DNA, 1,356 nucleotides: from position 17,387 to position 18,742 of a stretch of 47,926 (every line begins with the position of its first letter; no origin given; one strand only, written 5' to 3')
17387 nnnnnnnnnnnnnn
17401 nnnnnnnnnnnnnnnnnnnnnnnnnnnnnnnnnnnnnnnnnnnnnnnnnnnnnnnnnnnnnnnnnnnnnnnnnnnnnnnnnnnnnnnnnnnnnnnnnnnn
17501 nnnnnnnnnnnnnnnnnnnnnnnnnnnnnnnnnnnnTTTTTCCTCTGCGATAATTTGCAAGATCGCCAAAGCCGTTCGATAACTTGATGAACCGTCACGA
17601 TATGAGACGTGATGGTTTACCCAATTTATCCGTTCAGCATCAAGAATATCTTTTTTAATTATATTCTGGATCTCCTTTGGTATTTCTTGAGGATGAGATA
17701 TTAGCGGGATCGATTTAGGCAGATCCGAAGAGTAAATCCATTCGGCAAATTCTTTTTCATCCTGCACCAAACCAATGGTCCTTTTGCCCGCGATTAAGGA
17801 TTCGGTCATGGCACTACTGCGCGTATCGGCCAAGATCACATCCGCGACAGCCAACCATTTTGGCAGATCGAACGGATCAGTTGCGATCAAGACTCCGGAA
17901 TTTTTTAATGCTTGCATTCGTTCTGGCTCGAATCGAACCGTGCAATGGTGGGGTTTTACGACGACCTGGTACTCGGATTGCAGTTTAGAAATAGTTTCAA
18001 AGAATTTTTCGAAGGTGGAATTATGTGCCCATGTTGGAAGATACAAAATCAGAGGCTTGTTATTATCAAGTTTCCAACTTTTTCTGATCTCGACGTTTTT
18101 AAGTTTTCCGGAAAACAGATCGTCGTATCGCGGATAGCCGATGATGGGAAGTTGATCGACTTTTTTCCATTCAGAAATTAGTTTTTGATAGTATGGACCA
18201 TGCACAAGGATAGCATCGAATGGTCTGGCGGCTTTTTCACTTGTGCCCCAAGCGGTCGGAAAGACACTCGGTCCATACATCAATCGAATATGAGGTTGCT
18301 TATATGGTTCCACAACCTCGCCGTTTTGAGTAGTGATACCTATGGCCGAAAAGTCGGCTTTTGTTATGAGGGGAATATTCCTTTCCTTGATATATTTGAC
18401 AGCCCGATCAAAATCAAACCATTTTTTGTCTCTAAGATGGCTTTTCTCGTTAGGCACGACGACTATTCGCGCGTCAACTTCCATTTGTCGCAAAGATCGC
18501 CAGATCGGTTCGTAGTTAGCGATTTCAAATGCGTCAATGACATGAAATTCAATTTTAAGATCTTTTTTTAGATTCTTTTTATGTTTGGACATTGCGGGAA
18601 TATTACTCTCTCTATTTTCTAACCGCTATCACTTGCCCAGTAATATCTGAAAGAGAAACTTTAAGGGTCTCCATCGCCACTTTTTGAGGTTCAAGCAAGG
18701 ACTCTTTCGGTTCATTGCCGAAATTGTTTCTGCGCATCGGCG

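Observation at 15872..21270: TagF-like polymerase fused to an alpha/alpha-toroid domain and a methyltransferase, next to an exporter ATPase with an extra C-terminal domain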

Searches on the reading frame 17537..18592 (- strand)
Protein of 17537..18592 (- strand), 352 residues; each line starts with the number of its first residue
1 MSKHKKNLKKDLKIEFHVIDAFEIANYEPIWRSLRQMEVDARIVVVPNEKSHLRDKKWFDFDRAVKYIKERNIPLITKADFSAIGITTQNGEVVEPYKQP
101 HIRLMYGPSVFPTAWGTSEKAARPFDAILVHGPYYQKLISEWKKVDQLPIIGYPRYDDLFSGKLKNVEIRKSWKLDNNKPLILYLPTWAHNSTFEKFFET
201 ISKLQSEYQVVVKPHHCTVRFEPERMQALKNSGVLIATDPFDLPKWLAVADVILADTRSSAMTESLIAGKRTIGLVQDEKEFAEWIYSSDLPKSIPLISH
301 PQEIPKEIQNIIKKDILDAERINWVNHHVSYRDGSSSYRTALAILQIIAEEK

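Call 58: search_solved_structures(query=A5, max_evalue=10, show_alignments=3)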
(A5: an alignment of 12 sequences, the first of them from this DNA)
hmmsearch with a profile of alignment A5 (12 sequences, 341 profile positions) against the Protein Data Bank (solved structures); distinct sequences matched with E-value up to 10: 10.
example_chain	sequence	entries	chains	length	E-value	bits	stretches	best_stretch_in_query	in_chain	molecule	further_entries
3l7j_A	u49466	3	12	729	1.1e-11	47.5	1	45-339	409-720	Teichoic acid biosynthesis protein F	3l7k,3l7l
3l7i_A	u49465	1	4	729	2.3e-11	46.5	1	50-339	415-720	Teichoic acid biosynthesis protein F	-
3l7m_A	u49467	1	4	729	3.5e-11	45.8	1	50-339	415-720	Teichoic acid biosynthesis protein F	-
8qoy_A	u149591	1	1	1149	2.3e-10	43.1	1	136-334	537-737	TagF-like capsule polymerase Cps3D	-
7adk_B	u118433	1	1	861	0.16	14.1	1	106-163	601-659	Lipoprotein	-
6pup_A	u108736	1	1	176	0.3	13.2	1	166-203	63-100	Wybutosine biosynthesis protein Tyw1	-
1lj9_A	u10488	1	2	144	0.34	13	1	281-334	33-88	transcriptional regulator SlyA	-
6puq_A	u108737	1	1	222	0.42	12.7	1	166-203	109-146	Wybutosine biosynthesis protein Tyw1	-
6pnt_A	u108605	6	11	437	0.99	11.5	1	232-316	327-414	UDP-glycosyltransferase 202A2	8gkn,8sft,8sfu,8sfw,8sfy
7z8e_A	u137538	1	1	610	1.3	11.1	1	18-74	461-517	ABC transporter substrate-binding protein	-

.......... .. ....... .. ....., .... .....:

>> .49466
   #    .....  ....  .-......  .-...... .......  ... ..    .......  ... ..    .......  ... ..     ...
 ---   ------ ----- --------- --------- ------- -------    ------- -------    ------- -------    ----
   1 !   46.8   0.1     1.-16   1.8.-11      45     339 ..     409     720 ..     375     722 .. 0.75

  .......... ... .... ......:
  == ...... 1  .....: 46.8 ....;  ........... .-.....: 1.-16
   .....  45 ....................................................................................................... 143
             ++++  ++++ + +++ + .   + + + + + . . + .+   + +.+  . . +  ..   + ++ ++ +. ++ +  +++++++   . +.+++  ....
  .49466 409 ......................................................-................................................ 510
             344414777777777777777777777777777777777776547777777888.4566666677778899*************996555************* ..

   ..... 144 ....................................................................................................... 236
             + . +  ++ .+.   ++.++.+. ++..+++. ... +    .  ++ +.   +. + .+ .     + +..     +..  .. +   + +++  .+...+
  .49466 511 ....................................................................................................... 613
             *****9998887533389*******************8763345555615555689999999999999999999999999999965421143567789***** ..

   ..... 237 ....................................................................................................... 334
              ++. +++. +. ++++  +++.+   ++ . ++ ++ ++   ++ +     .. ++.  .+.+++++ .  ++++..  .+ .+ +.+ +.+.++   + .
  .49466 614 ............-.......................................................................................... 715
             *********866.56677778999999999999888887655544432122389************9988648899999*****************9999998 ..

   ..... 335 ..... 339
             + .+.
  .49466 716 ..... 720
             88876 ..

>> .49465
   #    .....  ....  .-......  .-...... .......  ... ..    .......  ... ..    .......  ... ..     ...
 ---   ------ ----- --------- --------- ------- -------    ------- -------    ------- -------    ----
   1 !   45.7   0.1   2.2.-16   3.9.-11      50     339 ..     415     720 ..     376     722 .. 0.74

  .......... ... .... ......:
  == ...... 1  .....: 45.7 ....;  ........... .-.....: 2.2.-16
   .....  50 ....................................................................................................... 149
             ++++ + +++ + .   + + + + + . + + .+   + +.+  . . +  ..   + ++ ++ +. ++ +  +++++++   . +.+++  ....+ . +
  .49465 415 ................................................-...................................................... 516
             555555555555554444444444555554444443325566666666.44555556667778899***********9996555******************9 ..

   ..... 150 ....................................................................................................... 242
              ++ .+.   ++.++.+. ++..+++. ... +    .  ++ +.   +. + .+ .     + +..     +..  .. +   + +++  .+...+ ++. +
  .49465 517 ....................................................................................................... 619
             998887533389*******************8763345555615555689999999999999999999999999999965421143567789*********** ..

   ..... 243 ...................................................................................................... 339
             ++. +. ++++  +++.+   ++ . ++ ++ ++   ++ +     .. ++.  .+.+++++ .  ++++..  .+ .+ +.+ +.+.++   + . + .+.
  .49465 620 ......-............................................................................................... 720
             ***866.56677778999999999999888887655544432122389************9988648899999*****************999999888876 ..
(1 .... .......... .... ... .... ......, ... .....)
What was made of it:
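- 17543..18592 (-): 906-aa protein, residues 1-350: TagF/TarL-like CDP-alditol phosphotransferase catalytic core (GT-B-like). Motifs are TTQN 87, LVHG 129, GYPRYD 152, YLPTW 184, KPHH 213 and YRDG 331. Profile A5 against PDB gives TagF 3l7j E 1.1e-11 and Cps3D 8qoy E 2.3e-10 (call 58).
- On TagF / Glyphos_transf CDP-alditol phosphotransferases: Profile against TagF gives E 1.1e-11 and against Cps3D 2.3e-10 (call 58).
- Closest known: TagF / TarL / TagB teichoic-acid phosphotransferases and TagF-like capsule polymerases. Different: The TagF His444 position is Asn or variable (call 58).
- The residue aligned with TagF His444 is Asn or variable (call 58), so even the catalytic mechanism is uncertain.
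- Tried and rejected: A profile was needed (call 58).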
